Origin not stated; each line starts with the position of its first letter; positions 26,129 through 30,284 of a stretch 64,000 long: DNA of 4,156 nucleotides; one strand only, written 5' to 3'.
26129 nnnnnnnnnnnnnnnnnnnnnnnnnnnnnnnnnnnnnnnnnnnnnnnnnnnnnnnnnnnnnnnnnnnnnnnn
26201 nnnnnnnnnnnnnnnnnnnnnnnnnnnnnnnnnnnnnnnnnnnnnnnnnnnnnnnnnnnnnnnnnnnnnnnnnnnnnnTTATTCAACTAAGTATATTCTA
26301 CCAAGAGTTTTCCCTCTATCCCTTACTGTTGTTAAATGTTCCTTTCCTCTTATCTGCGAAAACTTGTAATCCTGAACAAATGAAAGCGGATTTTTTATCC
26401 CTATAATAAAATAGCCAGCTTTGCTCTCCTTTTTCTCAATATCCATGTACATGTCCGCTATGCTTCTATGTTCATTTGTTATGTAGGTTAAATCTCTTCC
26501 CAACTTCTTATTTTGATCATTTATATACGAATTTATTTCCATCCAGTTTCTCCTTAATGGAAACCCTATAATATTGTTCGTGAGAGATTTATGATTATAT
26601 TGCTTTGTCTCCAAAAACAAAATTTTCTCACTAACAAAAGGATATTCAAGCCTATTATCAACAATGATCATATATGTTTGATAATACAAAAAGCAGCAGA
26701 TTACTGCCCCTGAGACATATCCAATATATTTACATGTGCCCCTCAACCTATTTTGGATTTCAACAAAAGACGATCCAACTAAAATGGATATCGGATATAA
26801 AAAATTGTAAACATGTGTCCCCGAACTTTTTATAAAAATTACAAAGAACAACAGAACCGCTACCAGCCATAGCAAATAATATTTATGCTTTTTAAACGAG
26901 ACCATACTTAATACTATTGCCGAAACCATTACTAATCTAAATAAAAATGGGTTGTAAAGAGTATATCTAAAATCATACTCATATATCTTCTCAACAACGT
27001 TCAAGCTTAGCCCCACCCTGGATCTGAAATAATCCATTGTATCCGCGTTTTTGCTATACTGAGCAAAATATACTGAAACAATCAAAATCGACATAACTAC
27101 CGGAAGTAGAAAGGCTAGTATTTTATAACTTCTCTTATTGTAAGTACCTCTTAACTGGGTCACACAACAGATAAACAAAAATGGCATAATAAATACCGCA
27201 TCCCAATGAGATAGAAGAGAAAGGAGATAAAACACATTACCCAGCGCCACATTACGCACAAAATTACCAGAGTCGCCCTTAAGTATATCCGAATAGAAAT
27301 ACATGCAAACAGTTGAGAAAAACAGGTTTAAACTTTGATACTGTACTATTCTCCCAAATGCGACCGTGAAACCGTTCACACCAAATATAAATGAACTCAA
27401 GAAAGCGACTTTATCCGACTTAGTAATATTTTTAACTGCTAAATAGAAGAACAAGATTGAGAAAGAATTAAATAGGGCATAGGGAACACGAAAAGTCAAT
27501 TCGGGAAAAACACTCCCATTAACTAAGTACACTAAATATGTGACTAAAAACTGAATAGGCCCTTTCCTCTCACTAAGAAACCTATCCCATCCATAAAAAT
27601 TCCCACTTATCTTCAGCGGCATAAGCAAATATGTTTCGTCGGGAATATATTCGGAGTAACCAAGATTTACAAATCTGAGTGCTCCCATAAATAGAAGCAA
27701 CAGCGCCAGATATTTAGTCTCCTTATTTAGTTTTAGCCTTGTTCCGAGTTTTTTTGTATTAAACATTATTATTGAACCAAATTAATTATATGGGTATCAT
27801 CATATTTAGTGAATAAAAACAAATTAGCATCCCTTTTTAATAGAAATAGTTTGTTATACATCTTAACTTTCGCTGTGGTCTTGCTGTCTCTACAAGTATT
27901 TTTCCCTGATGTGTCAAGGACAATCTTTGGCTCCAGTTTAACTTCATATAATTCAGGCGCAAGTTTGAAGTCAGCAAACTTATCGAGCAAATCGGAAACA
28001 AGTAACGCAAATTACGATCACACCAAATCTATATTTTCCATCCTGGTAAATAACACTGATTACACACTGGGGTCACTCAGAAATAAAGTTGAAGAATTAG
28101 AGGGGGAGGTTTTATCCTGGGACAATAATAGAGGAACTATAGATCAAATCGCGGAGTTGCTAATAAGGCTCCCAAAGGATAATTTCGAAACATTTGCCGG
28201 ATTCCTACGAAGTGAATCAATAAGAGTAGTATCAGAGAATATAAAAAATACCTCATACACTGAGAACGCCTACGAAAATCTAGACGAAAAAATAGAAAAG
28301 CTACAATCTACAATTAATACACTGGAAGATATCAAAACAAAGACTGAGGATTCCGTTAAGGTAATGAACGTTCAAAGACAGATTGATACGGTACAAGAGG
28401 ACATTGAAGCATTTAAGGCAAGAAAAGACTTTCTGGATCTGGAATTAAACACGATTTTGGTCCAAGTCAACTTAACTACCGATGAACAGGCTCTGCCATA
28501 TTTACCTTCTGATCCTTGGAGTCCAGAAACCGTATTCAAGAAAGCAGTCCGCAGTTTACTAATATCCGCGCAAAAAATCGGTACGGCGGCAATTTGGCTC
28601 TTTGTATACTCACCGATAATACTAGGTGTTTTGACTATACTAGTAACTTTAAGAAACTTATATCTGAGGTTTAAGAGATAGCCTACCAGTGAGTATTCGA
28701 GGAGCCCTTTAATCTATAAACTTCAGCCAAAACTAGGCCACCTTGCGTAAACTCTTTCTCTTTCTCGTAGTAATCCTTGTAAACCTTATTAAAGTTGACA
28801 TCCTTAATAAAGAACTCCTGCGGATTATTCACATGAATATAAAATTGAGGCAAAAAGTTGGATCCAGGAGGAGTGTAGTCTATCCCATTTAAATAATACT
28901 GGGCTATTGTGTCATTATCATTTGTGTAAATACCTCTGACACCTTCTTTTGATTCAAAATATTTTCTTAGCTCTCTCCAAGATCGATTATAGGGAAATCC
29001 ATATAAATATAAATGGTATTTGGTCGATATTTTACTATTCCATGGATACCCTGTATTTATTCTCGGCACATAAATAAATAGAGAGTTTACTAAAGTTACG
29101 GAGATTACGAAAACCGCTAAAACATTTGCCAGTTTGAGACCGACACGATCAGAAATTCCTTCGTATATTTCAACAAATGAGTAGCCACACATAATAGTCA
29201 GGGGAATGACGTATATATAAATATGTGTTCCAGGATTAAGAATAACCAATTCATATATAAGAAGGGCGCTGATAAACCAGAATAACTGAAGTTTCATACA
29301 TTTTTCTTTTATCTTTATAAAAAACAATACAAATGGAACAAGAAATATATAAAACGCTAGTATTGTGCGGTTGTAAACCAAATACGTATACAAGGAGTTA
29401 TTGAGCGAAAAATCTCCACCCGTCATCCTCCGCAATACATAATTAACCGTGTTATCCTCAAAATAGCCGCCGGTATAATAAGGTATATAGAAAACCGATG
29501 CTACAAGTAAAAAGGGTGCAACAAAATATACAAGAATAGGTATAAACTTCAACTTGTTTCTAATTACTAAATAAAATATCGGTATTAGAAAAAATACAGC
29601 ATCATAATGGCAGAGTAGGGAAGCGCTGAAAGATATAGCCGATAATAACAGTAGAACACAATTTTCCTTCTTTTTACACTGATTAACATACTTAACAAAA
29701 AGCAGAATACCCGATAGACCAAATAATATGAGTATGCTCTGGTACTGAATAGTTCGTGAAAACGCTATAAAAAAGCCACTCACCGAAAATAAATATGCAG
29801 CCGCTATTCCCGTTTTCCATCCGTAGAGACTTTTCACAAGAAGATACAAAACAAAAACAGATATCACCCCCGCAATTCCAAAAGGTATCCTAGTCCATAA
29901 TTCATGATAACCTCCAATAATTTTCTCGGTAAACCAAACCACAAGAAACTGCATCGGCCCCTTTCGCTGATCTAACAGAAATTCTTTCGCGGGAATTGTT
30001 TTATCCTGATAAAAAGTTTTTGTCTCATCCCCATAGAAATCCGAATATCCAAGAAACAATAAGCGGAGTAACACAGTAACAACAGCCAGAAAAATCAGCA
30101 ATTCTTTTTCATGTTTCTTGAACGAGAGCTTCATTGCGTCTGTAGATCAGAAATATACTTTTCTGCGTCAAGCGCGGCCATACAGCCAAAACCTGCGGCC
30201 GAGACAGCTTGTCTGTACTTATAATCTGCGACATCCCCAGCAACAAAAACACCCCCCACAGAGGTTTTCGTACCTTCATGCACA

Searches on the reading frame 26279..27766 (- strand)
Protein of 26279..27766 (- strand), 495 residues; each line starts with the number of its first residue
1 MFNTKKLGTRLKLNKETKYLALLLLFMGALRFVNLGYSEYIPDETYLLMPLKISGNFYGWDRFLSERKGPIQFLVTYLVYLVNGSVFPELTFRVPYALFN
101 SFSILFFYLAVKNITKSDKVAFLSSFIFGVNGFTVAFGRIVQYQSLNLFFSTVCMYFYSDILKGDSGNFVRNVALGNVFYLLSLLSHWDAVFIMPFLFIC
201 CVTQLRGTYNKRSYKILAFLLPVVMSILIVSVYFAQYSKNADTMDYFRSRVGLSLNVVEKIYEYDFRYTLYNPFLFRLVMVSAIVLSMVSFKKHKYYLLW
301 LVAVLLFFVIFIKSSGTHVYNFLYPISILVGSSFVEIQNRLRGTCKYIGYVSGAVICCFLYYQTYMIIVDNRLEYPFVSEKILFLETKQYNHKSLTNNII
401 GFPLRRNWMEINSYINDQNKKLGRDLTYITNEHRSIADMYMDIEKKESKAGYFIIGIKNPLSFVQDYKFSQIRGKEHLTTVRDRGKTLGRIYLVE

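Call 3: search_protein_families(library=pfam, proteins=[window:26279-27766:-], max_evalue=0.01)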
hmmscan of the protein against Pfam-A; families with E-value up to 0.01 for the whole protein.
window:26279-27766:- (495 aa): 1 family
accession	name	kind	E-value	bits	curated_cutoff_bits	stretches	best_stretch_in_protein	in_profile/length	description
PF02366.24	PMT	-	0.0029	17.7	22.7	1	85-244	78-242/245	Dolichyl-phosphate-mannose-protein mannosyltransferase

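Call 9: search_protein_families(library=ncbifam, proteins=[window:26279-27766:-], max_evalue=0.01)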
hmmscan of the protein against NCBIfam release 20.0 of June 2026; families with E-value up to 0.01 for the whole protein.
window:26279-27766:- (495 aa): 0 families

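Call 36: search_solved_structures(query=A5, max_evalue=1, show_alignments=2)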
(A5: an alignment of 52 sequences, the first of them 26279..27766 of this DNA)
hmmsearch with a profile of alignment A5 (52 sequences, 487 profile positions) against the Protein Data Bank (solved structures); distinct sequences matched with E-value up to 1: 0.

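Call 55: predict_structure(alignment_id=A5)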
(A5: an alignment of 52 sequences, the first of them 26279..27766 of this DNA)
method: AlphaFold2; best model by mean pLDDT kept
length: 495 residues; sequences in the alignment: 52
mean_pLDDT: 90.2   pTM: 0.91
mean pLDDT of the five models: 90.2, 89.9, 88.2, 87.7, 87.6
residues with pLDDT >= 90: 336; 70-90: 135; 50-70: 20; < 50: 4
segments of 3 or more residues with pLDDT < 50: 1-3
pLDDT, mean of each block of 10 residues (from residue 1): 50 90 97 89 81 67 81 92 87 96 98 97 98 96 96 97 86 95 94 94 81 84 90 88 88 90 92 95 95 95 94 88 97 97 97 97 96 90 91 81 92 96 94 90 77 94 82 94 94 96
secondary structure, 60 per line:
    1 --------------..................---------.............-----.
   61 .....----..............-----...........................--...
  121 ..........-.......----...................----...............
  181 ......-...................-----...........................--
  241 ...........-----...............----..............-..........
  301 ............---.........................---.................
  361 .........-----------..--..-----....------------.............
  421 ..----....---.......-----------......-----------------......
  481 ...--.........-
elements in order: H15-32 H42-54 H60-65 H70-83 H89-115 H118-130 H132-138 H143-161 H166-186 H188-206 H212-238 H241-250 H257-271 H276-289 H291-311 H316-340 H344-369 H392-395 H408-422 E427-430 H434-440 E452-457 E475-483 E486-494

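Call 57: fold_search(model_id=the predicted structure, library=pdb)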
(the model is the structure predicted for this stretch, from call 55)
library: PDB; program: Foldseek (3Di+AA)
matches with E <= 10: 300; with E <= 0.001: 22
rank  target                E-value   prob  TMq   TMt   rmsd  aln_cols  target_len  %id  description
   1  8age_A                4.2e-06  1.00  0.51  0.41  11.9       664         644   10  Structure of yeast oligosaccharylransferase complex with acceptor peptide bound (released 2022-12-07)
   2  8agc_A                6.4e-06  1.00  0.49  0.37  12.0       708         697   12  Structure of yeast oligosaccharylransferase complex with lipid-linked oligosaccharide and non-acceptor peptide bound (released 2022-12-07)
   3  9i5k_A                9.1e-06  1.00  0.52  0.53   5.8       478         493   10  Structure of the Chaetomium thermophilum Pmt4 homodimer (C2 symmetry) (released 2025-12-24)
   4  5ezm                  1.2e-05  1.00  0.51  0.48  13.1       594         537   11  Crystal Structure of ArnT from Cupriavidus metallidurans in the apo state (released 2016-02-17)
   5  7e9s_A                2.3e-05  1.00  0.48  0.30  11.3       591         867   12  Archaeal oligosaccharyltransferase AglB from Archaeoglobus fulgidus in complex with an inhibitory peptide and a dolich (released 2021-09-08)
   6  5f15                  2.3e-05  1.00  0.52  0.49  13.1       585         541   10  Crystal Structure of ArnT from Cupriavidus metallidurans bound to Undecaprenyl phosphate (released 2016-02-17)
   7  8agb_A                2.8e-05  1.00  0.53  0.43  12.3       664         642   11  Structure of yeast oligosaccharylransferase complex with lipid-linked oligosaccharide bound (released 2022-12-07)
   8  3wak                  6.2e-05  1.00  0.49  0.30  12.7       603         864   10  Crystal structure of the Archaeoglobus fulgidus oligosaccharyltransferase (O29867_ARCFU) in the apo form (released 2013-10-30)
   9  6s7t_A                7.4e-05  1.00  0.50  0.38  10.6       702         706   10  Cryo-EM structure of human oligosaccharyltransferase complex OST-B (released 2019-12-18)
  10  6ftg_5                1.3e-04  1.00  0.51  0.41  13.4       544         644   13  Subtomogram average of OST-containing ribosome-translocon complexes from canine rough microsomal membranes (released 2018-03-21)
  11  9i5l_A                1.5e-04  1.00  0.35  0.26   5.0       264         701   12  Structure of the Chaetomium thermophilum Pmt4 homodimer (C1 symmetry) (released 2025-12-24)
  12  6p25_A                1.8e-04  1.00  0.37  0.26   4.3       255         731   16  Structure of S. cerevisiae protein O-mannosyltransferase Pmt1-Pmt2 complex bound to the sugar donor and a peptide acce (released 2019-07-10)
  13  6p25_B                2.3e-04  1.00  0.34  0.25   4.9       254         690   14  Structure of S. cerevisiae protein O-mannosyltransferase Pmt1-Pmt2 complex bound to the sugar donor and a peptide acce (released 2019-07-10)
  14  9e6i_B                2.4e-04  1.00  0.36  0.25   4.7       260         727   12  Cryo-EM structure of Saccharomyces cerevisiae Pmt4-Ccw5 complex (released 2025-10-15)
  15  9s6t_A                2.4e-04  1.00  0.55  0.56   8.2       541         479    9  Ternary cryo-EM structure of chicken ALG12 with Dol25-PP-GlcNAc2Man7, Dol25-P-Man, and Fab (released 2026-03-18)
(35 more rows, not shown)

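Call 70: search_protein_families(library=pfam, proteins=[window:26279-27766:-], max_evalue=1)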
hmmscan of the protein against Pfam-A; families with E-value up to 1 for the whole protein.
window:26279-27766:- (495 aa): 3 families
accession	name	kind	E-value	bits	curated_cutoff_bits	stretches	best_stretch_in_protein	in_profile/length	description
PF02366.24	PMT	-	0.0029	17.7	22.7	1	85-244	78-242/245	Dolichyl-phosphate-mannose-protein mannosyltransferase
PF07160.18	SKA1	-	0.064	13.5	29.6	1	410-455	162-207/243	Spindle and kinetochore-associated protein 1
PF11992.13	TgpA_N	-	0.27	10.6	30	1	179-319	5-126/333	TgpA N-terminal domain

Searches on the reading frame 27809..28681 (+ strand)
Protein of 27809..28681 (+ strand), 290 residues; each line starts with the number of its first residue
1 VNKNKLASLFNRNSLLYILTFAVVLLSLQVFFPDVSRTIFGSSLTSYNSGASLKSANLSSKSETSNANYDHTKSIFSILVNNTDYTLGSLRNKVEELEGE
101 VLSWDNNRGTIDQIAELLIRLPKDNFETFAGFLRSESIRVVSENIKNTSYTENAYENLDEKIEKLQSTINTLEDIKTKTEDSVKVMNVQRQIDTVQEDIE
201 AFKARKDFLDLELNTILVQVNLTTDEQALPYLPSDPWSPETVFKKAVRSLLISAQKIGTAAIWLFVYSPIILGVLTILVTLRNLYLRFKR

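Call 3: search_protein_families(library=pfam, proteins=[window:27809-28681:+], max_evalue=0.01)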
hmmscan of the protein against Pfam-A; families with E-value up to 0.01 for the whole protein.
window:27809-28681:+ (290 aa): 7 families
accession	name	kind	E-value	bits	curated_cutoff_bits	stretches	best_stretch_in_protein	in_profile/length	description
PF14257.11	DUF4349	-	6.3e-19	68.6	27.7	1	77-279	10-212/213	Domain of unknown function (DUF4349)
PF16326.10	ABC_tran_CTD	-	0.0034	18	32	1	152-201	7-59/69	ABC transporter C-terminal domain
PF00261.25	Tropomyosin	-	0.0034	17.3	38.6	1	136-221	153-240/242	Tropomyosin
PF15011.11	CA109-like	-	0.0059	16.9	27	0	66-110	51-95/161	Ribosome biogenesis protein C1orf109-like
PF13675.11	PilJ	-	0.0063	17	26.6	0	130-204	16-93/114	Type IV pili methyl-accepting chemotaxis transducer N-term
PF04977.20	DivIC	-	0.0065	16.7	28.9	0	184-214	18-48/80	Septum formation initiator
PF07889.17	DUF1664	-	0.0077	16.7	34.6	0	139-216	44-120/124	Protein of unknown function (DUF1664)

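Call 9: search_protein_families(library=ncbifam, proteins=[window:27809-28681:+], max_evalue=0.01)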
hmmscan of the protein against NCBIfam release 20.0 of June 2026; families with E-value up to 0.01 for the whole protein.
window:27809-28681:+ (290 aa): 4 families
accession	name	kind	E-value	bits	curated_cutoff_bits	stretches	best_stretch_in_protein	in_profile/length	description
NF041034.1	Rad50_Sulf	equivalog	4.3e-06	24.9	1000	1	65-204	557-691/872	DNA double-strand break repair ATPase Rad50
NF043073.1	MMSYN1_0195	equivalog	0.0012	17.1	1250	1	141-222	332-413/1021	spermidine/putrescine ABC transporter permease/substrate-binding protein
NF052682.1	morpho_FcmC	equivalog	0.0076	16.6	90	0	141-202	49-108/159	filament morphology membrane protein FcmC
NF001943.0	PRK00724.1-2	equivalog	0.0076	15.3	269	1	118-204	44-123/274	formate dehydrogenase accessory sulfurtransferase FdhD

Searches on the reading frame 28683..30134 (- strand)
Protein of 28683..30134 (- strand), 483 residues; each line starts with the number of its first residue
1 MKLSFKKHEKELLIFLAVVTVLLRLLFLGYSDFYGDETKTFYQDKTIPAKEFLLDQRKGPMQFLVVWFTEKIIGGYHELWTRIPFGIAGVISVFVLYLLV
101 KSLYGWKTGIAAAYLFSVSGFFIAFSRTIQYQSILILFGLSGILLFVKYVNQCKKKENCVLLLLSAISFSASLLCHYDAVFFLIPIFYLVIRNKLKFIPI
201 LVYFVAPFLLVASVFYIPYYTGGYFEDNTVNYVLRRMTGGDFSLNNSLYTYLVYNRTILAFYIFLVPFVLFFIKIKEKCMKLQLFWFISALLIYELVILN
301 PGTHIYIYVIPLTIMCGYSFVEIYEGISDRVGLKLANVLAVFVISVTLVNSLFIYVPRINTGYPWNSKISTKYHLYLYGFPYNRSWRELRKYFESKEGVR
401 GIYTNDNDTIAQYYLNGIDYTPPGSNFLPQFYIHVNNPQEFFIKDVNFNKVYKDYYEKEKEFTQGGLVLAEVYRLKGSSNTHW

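Call 3: search_protein_families(library=pfam, proteins=[window:28683-30134:-], max_evalue=0.01)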
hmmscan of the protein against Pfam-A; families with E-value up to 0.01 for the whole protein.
window:28683-30134:- (483 aa): 2 families
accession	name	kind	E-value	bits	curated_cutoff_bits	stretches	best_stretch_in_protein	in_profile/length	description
PF13231.12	PMT_2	-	1.6e-12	48.4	26.1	1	58-206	2-150/160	Dolichyl-phosphate-mannose-protein mannosyltransferase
PF02366.24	PMT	-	3.4e-06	27.2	22.7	1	74-195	78-201/245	Dolichyl-phosphate-mannose-protein mannosyltransferase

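Call 9: search_protein_families(library=ncbifam, proteins=[window:28683-30134:-], max_evalue=0.01)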
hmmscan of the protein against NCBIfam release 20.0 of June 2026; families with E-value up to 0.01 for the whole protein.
window:28683-30134:- (483 aa): 1 family
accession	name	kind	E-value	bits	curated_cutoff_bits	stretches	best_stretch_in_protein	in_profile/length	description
TIGR03663.1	TIGR03663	subfamily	3.5e-06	26.3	126.25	1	13-347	4-364/435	flippase activity-associated protein Agl23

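Call 12: find_encoding_contigs(protein=window:28683-30134:-, flank=10000, max_places=6)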
Protein window:28683-30134:- (483 aa): 1 contig read that carries it; 1 place shown.
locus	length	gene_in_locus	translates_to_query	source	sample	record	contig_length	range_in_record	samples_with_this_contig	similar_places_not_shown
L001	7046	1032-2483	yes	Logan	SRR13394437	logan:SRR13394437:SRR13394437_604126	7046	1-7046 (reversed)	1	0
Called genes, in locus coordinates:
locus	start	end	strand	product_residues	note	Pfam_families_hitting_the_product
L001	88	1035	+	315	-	PF01266:DAO (faint), PF03486:HI0933_like (faint), PF07992:Pyr_redox_2, PF13738:Pyr_redox_3, PF00070:Pyr_redox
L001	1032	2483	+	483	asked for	PF02366:PMT (weak), PF13231:PMT_2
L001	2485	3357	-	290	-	PF14257:DUF4349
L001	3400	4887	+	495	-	-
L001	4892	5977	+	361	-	-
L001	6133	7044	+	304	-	?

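Call 27: find_homologous_proteins(query=A3, max_evalue=0.00001)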
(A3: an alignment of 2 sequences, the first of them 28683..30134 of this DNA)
Query A3 (2 sequences) (483 aa, profile of the alignment): 286 proteins with E <= 0.00001 among 8000 candidates; the best 120 are listed.
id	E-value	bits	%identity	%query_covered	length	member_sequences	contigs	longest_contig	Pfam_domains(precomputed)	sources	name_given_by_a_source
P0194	3.7e-269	912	27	93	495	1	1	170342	-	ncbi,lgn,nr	ncbi:hypothetical protein JXA34_02625 [Patescibacteria group bacterium]|nr:hypothetical protein [Pat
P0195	8.3e-257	871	100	100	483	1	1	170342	PF02366.25,PF13231.13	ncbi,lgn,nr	ncbi:glycosyltransferase family 39 protein [Patescibacteria group bacterium]|nr:glycosyltransferase 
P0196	4.7e-128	447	50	99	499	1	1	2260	PF02366.25,PF13231.13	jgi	jgi:4-amino-4-deoxy-L-arabinose transferase-like glycosyltransferase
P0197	9.8e-118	412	49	99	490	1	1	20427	PF02366.25,PF13231.13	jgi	jgi:4-amino-4-deoxy-L-arabinose transferase-like glycosyltransferase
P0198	1.2e-113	399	46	93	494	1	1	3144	PF02366.25,PF13231.13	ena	-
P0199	5.7e-112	393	47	94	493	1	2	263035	PF13231.13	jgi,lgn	jgi:4-amino-4-deoxy-L-arabinose transferase-like glycosyltransferase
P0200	6.1e-112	393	50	98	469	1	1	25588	PF02366.25,PF13231.13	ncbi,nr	ncbi:glycosyltransferase family 39 protein [bacterium]|nr:glycosyltransferase family 39 protein [bac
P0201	3.7e-109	384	48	98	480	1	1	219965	PF02366.25,PF13231.13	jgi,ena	jgi:4-amino-4-deoxy-L-arabinose transferase-like glycosyltransferase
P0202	4.0e-109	384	46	98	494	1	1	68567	PF02366.25,PF13231.13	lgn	-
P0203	6.6e-108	380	47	96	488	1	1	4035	PF13231.13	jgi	jgi:4-amino-4-deoxy-L-arabinose transferase-like glycosyltransferase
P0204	9.5e-108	380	45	98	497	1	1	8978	PF02366.25,PF13231.13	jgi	jgi:4-amino-4-deoxy-L-arabinose transferase-like glycosyltransferase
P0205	3.9e-107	378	45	97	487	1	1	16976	PF02366.25,PF13231.13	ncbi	ncbi:ArnT family glycosyltransferase [Patescibacteria group bacterium]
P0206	7.9e-107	377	43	98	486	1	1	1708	PF02366.25,PF13231.13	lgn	-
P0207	1.9e-106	375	45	100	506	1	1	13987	PF02366.25,PF13231.13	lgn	-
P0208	4.3e-106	374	49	94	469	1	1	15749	PF02366.25,PF13231.13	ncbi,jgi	ncbi:MAG: glycosyltransferase family 39 protein [Patescibacteria group bacterium]|jgi:4-amino-4-deox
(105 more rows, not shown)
